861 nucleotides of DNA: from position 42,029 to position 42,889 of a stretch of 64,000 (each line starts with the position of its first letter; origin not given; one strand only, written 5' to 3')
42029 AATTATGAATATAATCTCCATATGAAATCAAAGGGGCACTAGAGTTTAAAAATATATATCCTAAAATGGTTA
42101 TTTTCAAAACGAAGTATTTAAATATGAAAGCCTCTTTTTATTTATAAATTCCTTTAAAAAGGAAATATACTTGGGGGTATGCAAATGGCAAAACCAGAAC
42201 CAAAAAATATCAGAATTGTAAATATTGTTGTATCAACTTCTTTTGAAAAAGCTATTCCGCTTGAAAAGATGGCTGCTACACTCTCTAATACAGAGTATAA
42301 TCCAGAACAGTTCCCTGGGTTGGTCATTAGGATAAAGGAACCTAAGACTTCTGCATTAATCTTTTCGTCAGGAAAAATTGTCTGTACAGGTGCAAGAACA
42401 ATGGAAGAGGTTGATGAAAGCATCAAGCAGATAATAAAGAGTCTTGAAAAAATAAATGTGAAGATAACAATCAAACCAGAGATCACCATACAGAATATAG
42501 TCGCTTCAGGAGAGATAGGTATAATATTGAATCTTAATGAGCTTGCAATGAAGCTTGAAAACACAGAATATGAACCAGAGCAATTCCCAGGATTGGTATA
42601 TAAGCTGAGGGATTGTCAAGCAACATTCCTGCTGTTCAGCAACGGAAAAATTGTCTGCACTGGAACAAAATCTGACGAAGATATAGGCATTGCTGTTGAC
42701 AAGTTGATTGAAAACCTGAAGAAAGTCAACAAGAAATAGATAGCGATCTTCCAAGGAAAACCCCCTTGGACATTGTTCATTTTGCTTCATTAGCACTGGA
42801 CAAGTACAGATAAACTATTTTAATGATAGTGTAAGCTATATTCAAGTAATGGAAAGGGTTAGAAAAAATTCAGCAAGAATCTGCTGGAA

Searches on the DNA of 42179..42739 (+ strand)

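Call 60: search_rna_families(sources=[L115, L120, L128, L130, L145, L146, L125, L133, L154], threshold=gathering)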
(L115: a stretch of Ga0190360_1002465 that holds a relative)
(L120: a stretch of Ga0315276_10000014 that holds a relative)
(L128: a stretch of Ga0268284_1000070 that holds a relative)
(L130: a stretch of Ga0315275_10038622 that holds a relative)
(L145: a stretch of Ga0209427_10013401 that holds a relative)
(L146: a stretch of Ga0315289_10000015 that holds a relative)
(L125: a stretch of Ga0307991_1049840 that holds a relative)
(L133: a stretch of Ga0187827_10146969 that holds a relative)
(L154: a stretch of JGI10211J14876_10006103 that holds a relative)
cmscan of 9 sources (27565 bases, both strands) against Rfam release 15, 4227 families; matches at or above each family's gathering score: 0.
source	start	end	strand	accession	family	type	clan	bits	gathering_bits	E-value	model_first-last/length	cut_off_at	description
